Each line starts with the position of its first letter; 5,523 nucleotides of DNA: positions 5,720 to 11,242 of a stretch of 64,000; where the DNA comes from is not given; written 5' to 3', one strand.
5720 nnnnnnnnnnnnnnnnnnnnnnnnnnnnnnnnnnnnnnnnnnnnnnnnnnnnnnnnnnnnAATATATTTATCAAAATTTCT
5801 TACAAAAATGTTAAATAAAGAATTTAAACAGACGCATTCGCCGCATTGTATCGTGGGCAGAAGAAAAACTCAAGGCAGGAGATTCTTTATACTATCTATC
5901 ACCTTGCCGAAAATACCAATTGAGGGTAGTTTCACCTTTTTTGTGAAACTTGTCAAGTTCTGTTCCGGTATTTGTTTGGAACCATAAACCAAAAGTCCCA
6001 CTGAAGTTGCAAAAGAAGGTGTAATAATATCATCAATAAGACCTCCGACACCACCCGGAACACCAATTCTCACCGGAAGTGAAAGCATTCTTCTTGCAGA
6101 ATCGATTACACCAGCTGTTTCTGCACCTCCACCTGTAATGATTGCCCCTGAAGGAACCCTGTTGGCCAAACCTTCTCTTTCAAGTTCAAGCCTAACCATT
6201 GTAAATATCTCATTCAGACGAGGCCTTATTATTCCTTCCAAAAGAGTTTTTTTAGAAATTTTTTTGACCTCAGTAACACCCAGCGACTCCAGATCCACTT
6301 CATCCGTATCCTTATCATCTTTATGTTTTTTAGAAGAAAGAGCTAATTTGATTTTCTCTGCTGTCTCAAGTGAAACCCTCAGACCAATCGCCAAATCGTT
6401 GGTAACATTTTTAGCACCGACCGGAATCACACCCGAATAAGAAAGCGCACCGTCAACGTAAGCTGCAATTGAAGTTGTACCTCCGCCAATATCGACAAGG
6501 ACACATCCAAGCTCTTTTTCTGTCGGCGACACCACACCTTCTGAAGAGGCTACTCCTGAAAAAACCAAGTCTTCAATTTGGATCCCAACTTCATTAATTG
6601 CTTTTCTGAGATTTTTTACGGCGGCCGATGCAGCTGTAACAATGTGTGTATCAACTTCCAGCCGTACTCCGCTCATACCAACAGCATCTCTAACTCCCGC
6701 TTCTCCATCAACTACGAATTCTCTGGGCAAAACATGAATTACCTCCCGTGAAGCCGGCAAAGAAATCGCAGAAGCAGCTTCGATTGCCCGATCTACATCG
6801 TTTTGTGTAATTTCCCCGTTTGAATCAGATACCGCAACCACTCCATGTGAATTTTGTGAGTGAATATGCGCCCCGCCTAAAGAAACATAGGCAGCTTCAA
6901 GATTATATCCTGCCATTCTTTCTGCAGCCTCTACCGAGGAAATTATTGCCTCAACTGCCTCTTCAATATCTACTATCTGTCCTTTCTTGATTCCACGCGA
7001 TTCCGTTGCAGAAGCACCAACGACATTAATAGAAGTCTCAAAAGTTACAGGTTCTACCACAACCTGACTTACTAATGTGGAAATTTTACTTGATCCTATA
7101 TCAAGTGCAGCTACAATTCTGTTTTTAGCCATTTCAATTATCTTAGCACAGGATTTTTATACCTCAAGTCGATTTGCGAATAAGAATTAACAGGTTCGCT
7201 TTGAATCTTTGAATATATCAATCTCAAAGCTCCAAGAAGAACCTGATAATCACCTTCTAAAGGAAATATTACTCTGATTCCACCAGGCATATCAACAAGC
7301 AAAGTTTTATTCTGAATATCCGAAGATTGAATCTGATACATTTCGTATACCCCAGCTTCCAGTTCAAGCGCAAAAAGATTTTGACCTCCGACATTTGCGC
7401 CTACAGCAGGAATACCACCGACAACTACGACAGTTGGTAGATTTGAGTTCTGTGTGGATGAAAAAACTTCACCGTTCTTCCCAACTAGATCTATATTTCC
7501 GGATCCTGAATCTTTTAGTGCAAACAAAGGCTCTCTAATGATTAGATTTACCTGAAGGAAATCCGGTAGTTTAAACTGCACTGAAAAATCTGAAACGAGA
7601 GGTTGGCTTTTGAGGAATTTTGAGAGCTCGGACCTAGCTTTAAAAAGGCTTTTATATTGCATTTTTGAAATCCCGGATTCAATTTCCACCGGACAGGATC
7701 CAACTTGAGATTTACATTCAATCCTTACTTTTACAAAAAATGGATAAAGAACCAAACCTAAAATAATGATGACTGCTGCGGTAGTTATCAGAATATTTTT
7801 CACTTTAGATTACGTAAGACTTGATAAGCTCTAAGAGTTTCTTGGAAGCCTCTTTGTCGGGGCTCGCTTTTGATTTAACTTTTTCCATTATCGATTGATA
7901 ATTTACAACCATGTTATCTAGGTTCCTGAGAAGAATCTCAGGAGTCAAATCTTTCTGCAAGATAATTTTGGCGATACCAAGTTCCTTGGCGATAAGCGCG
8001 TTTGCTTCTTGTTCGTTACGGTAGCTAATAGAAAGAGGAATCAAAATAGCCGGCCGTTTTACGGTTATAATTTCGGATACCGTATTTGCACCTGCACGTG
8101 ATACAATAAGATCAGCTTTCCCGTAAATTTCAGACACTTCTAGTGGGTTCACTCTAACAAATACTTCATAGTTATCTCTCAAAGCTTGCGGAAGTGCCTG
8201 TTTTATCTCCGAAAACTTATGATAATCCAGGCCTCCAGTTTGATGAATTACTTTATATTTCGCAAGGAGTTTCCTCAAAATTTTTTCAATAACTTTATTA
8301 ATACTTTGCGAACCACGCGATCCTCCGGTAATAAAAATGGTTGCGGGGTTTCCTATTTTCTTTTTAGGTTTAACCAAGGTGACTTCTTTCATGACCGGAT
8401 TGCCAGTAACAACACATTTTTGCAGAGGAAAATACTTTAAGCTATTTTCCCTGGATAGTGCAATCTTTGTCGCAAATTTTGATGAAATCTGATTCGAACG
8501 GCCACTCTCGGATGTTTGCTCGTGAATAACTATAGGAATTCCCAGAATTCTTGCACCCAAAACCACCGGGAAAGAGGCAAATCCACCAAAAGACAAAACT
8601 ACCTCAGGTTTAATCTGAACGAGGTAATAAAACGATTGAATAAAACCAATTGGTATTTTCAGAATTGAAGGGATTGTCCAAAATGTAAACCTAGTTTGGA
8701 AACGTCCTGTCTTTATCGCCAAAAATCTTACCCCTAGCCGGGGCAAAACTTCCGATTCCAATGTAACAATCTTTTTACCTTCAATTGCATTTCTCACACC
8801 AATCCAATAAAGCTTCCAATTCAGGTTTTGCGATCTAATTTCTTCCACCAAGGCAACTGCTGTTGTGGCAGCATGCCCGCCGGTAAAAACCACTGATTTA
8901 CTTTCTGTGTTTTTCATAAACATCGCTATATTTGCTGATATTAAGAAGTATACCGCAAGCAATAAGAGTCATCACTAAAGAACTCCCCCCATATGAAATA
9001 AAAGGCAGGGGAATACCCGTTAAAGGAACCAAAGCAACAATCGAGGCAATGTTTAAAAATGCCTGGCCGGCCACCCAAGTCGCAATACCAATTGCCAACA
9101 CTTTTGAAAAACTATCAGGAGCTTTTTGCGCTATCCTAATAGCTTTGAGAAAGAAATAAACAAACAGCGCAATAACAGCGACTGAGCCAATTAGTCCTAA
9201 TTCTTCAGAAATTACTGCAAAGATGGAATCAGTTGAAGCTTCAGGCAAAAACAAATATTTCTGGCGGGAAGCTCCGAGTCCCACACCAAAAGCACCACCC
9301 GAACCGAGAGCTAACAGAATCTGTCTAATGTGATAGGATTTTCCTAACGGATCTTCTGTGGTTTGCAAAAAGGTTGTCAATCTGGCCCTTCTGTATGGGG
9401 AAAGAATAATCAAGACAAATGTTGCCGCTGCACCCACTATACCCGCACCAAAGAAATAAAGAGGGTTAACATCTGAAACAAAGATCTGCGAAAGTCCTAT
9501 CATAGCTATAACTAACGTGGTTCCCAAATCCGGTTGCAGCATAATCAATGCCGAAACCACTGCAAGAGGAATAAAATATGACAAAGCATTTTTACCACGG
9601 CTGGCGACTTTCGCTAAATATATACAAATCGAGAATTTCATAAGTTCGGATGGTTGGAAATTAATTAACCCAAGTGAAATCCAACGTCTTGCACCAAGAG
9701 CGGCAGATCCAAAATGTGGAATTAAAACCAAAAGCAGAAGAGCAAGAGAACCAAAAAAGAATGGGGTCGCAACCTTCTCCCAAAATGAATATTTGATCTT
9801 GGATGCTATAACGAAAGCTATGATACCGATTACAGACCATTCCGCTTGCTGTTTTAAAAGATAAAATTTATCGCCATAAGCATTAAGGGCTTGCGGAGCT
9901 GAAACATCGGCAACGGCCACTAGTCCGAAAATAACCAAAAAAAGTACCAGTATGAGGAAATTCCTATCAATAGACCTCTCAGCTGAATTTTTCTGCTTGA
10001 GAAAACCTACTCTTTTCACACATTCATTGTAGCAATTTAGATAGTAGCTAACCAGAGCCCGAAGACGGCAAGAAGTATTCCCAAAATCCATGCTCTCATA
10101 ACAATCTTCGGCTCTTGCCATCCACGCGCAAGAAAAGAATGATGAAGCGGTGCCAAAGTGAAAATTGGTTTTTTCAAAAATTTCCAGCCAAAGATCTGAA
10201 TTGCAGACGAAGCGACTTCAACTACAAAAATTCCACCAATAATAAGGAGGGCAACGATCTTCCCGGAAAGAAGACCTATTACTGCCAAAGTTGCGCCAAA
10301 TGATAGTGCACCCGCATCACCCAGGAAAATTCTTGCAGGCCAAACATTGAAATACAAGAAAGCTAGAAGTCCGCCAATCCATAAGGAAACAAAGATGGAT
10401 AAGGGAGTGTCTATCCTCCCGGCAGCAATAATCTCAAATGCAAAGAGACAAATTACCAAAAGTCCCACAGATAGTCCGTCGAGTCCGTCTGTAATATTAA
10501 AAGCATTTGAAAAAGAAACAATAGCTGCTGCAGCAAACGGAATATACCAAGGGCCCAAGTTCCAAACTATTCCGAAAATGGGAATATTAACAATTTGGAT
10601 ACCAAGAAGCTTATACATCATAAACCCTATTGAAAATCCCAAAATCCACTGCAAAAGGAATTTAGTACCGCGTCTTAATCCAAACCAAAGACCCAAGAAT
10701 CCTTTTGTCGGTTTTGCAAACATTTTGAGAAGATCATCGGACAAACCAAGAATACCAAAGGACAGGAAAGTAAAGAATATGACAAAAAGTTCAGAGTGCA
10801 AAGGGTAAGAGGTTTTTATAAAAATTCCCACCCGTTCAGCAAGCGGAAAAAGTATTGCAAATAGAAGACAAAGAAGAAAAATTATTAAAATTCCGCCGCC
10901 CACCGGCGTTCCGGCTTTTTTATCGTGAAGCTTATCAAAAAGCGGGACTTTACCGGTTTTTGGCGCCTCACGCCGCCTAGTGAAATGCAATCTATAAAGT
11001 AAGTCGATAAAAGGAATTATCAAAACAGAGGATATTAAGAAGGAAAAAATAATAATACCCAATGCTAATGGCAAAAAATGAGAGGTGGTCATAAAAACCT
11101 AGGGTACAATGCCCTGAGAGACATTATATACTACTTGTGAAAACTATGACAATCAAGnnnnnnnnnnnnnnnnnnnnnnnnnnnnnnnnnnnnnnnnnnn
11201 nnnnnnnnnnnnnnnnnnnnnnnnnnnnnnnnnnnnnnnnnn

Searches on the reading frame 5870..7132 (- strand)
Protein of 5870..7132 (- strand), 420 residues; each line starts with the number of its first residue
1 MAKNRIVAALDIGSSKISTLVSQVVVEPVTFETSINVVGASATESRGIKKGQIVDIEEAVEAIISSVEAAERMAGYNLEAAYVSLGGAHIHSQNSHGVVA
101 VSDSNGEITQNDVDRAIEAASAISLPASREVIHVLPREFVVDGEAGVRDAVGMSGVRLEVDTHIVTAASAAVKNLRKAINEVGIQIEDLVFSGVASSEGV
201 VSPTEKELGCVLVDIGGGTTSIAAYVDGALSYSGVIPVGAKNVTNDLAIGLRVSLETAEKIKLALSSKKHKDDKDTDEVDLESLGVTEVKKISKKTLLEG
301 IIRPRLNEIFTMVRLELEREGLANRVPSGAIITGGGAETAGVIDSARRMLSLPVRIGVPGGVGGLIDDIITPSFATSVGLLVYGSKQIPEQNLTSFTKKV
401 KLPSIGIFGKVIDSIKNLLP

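Call 11: search_protein_families(library=pfam, proteins=[window:5870-7132:-], max_evalue=0.001)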
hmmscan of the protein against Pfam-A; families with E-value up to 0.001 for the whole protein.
window:5870-7132:- (420 aa): 3 families
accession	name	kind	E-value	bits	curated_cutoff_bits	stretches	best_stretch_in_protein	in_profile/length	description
PF14450.12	FtsA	-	1e-32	113.6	31.8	1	211-379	1-127/127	Cell division protein FtsA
PF02491.25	SHS2_FTSA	-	9.1e-32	109.7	25.4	1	87-166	1-79/79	SHS2 domain inserted in FTSA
PF06723.19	MreB_Mbl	-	5.1e-09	35.9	27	1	177-356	114-303/327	MreB/Mbl protein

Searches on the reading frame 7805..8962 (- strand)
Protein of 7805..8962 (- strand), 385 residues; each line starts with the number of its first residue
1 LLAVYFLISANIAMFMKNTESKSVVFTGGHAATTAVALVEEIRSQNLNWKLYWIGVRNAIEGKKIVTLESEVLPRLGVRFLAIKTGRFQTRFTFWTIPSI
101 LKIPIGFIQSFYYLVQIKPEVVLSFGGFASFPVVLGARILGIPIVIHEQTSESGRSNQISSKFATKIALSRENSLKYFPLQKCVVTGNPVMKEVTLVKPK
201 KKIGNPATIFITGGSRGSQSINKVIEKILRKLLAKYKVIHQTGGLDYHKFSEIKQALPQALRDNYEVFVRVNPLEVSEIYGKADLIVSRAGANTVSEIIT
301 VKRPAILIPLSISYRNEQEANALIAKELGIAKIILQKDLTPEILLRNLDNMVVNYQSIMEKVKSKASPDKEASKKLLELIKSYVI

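Call 11: search_protein_families(library=pfam, proteins=[window:7805-8962:-], max_evalue=0.001)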
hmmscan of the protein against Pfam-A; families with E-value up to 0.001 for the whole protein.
window:7805-8962:- (385 aa): 3 families
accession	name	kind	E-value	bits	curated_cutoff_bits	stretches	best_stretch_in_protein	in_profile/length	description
PF04101.22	Glyco_tran_28_C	-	2.7e-31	109.3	22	1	208-375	1-165/166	Glycosyltransferase family 28 C-terminal domain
PF03033.26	Glyco_transf_28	-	2.2e-19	70.3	26.2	1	27-168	8-138/139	Glycosyltransferase family 28 N-terminal domain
PF08660.17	Alg14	-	0.00072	20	27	0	27-144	7-119/171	Oligosaccharide biosynthesis protein Alg14 like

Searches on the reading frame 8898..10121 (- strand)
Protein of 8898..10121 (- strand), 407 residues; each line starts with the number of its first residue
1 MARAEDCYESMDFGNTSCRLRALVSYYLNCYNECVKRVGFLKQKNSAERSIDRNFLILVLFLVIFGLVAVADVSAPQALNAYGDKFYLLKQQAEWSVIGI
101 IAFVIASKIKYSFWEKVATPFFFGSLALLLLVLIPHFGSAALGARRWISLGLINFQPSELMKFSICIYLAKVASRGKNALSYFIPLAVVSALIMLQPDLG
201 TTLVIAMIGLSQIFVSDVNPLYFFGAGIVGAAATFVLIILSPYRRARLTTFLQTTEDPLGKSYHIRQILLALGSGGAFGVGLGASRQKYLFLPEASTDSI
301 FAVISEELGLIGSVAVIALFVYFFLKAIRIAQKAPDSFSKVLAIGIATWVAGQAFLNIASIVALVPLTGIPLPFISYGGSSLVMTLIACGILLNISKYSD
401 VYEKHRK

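Call 11: search_protein_families(library=pfam, proteins=[window:8898-10121:-], max_evalue=0.001)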
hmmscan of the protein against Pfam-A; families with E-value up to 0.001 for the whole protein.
window:8898-10121:- (407 aa): 1 family
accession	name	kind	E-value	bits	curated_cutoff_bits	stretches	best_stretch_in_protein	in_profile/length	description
PF01098.24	FTSW_RODA_SPOVE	-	5.5e-101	338.5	26.4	1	54-399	3-354/356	Cell cycle protein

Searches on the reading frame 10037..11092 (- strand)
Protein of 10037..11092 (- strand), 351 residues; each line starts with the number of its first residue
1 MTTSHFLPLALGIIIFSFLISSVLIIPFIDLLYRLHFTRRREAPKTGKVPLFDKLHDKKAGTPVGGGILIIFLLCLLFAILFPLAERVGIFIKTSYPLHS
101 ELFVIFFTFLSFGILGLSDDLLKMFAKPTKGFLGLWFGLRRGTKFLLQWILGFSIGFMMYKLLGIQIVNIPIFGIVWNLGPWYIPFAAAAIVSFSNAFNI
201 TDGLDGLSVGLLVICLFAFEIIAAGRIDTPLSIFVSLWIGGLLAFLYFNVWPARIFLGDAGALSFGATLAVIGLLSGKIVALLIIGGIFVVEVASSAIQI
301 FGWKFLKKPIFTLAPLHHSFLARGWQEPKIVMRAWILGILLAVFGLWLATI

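Call 11: search_protein_families(library=pfam, proteins=[window:10037-11092:-], max_evalue=0.001)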
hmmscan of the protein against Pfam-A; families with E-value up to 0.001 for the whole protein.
window:10037-11092:- (351 aa): 1 family
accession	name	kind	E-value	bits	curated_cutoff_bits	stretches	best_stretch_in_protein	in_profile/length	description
PF00953.26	Glycos_transf_4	-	1.6e-26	93.7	27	1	103-275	2-158/160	Glycosyl transferase family 4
